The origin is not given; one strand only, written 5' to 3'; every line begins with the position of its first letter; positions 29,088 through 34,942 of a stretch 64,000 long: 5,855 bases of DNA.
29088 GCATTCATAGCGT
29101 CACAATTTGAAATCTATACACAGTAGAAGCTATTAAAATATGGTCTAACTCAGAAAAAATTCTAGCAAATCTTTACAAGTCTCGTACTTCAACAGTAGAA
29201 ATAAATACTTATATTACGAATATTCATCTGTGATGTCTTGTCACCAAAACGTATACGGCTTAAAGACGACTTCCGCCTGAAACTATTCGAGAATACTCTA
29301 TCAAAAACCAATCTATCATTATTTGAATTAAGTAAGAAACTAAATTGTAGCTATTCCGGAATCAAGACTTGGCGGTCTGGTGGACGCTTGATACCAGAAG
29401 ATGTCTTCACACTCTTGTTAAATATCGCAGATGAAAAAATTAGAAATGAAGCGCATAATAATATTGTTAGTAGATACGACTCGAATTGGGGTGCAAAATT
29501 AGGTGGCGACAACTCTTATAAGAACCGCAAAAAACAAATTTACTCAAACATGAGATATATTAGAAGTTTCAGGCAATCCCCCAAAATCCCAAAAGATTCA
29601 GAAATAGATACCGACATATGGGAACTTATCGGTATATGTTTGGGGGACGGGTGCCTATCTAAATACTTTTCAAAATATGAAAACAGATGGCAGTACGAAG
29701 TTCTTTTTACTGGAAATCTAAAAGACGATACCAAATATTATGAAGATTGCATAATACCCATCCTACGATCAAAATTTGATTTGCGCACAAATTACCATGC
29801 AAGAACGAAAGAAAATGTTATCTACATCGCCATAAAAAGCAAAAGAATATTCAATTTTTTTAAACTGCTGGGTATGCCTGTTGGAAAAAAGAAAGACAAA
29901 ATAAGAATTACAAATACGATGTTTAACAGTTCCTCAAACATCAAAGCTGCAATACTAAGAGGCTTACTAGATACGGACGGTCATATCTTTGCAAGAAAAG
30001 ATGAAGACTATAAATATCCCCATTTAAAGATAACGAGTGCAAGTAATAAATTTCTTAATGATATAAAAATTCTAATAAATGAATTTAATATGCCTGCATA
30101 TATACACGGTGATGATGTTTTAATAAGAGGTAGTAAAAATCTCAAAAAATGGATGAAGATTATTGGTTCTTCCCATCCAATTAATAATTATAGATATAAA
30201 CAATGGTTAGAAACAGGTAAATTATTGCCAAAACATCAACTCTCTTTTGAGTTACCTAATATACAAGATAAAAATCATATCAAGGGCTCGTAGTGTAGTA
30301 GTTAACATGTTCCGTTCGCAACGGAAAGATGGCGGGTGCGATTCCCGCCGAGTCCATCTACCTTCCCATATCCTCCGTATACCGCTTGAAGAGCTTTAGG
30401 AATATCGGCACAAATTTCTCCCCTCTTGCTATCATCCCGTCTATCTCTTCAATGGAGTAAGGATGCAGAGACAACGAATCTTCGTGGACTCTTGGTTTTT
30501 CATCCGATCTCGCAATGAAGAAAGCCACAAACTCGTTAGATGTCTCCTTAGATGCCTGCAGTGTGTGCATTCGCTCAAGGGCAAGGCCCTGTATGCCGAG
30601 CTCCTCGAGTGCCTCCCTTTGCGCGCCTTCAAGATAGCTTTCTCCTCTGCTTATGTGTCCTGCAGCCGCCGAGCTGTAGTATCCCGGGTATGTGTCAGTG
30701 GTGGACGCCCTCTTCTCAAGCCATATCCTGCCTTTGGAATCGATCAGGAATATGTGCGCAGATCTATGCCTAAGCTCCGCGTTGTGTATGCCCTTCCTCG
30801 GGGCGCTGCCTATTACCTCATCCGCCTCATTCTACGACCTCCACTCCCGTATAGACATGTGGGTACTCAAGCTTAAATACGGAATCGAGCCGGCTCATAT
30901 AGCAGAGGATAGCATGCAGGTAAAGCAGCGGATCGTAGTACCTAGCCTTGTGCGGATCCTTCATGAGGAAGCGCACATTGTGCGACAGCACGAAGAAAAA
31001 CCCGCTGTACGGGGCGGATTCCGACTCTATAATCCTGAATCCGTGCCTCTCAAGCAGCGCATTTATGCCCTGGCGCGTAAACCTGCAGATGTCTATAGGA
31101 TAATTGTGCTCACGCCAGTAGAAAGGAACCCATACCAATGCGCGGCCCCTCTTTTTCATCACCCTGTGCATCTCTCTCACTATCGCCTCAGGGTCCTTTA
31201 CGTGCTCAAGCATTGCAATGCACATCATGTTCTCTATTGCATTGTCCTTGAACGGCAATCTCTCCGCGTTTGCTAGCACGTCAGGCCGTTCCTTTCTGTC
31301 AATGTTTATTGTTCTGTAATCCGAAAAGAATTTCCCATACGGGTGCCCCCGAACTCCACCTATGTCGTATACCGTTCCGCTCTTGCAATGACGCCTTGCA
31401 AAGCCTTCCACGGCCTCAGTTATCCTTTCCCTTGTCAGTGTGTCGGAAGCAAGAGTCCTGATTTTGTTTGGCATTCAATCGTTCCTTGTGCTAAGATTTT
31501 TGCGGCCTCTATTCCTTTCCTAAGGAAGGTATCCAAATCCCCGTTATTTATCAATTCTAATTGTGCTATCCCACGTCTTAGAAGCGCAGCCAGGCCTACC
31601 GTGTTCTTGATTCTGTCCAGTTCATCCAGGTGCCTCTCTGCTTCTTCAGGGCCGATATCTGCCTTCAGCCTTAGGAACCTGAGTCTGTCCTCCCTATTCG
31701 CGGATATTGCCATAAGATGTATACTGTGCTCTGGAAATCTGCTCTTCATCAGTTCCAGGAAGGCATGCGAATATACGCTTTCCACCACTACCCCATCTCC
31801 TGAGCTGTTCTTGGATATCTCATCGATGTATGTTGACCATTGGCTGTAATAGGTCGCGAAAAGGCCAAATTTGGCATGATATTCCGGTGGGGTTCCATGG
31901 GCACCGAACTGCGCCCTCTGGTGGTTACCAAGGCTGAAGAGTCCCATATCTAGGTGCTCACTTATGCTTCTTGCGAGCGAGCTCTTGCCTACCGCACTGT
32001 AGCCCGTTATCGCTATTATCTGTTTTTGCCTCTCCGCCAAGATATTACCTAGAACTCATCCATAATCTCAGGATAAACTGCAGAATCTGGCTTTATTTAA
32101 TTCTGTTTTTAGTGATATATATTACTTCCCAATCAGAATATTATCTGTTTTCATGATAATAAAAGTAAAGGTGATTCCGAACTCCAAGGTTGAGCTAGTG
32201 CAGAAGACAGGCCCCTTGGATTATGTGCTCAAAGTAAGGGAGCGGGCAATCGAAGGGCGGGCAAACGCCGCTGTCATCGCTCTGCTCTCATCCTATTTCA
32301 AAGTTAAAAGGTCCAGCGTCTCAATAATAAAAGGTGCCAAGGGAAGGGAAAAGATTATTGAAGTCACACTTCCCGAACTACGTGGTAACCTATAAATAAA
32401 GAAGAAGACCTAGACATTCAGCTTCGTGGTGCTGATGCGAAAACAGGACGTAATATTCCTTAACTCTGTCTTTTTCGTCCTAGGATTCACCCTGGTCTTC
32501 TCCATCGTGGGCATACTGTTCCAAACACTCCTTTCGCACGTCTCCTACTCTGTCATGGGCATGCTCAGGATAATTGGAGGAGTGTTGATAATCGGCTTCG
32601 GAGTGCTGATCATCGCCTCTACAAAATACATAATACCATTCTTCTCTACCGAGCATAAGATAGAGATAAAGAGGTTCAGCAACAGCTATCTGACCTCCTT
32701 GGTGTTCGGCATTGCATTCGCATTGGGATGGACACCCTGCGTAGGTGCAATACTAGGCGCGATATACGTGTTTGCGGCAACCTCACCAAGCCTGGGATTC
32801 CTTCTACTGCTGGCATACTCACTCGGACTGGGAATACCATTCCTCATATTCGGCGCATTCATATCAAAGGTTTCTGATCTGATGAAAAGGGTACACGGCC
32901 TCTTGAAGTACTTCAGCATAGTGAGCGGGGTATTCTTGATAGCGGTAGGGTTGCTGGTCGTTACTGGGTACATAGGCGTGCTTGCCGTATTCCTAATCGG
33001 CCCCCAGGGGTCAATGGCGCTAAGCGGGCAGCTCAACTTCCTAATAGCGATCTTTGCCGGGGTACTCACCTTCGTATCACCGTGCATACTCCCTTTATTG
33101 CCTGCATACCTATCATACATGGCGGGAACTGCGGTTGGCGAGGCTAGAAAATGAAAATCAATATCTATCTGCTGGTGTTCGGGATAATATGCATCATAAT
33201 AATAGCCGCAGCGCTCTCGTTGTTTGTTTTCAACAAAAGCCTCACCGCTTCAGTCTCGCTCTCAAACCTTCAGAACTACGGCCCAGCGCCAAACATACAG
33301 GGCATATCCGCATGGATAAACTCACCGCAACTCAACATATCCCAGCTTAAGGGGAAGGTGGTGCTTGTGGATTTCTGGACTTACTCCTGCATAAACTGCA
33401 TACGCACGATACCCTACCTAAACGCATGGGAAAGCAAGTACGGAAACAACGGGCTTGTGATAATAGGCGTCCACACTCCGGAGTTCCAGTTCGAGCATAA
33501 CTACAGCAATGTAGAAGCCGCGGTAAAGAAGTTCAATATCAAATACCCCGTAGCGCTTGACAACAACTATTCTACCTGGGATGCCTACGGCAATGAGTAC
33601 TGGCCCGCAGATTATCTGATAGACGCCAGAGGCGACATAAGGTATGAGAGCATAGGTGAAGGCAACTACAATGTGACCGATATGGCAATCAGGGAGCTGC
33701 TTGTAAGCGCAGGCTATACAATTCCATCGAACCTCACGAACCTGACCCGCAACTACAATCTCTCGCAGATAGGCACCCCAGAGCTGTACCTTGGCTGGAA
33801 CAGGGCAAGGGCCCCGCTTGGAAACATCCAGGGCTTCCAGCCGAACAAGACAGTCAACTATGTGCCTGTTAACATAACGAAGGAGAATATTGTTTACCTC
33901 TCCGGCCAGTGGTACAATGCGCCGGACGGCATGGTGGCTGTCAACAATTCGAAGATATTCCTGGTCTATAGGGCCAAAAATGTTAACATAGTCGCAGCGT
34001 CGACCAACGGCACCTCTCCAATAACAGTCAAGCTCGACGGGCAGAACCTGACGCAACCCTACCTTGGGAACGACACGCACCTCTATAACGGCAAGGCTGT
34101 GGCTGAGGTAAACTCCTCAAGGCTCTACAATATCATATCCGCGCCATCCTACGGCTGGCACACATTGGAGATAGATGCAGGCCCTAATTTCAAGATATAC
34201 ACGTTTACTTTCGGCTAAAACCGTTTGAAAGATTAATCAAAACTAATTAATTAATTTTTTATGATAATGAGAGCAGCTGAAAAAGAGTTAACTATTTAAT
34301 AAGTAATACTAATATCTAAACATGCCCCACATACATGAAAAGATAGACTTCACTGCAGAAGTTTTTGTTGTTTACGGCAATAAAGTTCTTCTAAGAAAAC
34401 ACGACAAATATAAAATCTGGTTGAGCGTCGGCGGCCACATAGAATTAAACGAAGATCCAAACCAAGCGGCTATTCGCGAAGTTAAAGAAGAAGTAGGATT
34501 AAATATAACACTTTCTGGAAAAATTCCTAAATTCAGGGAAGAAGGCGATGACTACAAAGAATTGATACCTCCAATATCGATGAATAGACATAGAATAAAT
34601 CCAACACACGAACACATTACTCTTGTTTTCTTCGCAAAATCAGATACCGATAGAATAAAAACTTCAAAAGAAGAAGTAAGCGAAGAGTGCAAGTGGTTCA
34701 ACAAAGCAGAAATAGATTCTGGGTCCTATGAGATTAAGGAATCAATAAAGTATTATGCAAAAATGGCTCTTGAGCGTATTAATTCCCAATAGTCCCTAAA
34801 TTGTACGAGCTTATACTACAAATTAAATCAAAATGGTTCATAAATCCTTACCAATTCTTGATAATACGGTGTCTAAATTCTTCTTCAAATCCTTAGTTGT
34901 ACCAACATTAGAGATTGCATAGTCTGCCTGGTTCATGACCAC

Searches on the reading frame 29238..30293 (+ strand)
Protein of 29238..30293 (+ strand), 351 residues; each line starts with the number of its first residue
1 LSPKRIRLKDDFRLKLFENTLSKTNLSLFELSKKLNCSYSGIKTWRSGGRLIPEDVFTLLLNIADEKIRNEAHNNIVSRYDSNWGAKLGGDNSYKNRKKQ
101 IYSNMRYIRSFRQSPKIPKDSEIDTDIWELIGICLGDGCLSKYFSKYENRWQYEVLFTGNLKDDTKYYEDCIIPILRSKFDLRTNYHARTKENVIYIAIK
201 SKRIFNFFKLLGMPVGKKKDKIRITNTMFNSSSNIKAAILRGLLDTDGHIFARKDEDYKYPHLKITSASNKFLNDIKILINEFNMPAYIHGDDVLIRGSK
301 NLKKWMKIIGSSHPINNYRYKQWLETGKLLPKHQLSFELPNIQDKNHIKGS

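Call 101: search_protein_families(library=pfam, proteins=[window:29238-30293:+], max_evalue=0.01)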
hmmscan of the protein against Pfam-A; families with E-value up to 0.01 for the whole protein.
window:29238-30293:+ (351 aa): 1 family
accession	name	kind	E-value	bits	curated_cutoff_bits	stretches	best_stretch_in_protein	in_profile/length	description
PF14528.11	LAGLIDADG_3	-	2.8e-10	40.7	22.5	1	235-310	2-82/82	LAGLIDADG-like domain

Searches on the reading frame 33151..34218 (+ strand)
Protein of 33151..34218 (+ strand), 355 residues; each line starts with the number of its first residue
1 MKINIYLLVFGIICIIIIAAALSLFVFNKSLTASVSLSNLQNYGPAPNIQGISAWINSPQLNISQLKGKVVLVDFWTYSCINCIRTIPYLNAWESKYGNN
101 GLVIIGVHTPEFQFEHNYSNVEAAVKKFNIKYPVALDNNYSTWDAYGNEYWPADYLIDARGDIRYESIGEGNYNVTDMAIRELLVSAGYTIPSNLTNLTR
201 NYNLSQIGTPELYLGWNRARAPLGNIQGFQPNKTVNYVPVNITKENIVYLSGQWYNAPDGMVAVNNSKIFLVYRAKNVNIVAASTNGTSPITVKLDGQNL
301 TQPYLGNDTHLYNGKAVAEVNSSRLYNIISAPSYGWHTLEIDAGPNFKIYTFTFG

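Call 101: search_protein_families(library=pfam, proteins=[window:33151-34218:+], max_evalue=0.01)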
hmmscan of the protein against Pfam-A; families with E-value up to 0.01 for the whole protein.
window:33151-34218:+ (355 aa): 5 families
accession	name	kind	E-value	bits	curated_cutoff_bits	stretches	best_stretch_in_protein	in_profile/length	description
PF17991.7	Thioredoxin_10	-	3.3e-23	83.3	27.1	1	209-355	1-142/142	Thioredoxin like C-terminal domain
PF08534.16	Redoxin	-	1.3e-12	48.2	26.6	1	60-172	20-137/148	Redoxin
PF00578.27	AhpC-TSA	-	3.5e-12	46.8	26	1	60-165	17-123/124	AhpC/TSA family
PF13905.12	Thioredoxin_8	-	2.1e-08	34.8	27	1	68-163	1-94/94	Thioredoxin-like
PF00255.25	GSHPx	-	0.0014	18.6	27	1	57-130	10-80/108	Glutathione peroxidase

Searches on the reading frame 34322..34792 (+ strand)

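Call 101: search_protein_families(library=pfam, proteins=[window:34322-34792:+], max_evalue=0.01)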
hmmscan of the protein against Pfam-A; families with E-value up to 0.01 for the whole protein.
window:34322-34792:+ (156 aa): 1 family
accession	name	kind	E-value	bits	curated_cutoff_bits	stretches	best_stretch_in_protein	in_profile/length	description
PF00293.34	NUDIX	-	6.7e-15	55.7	21.1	1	17-131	10-118/134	NUDIX domain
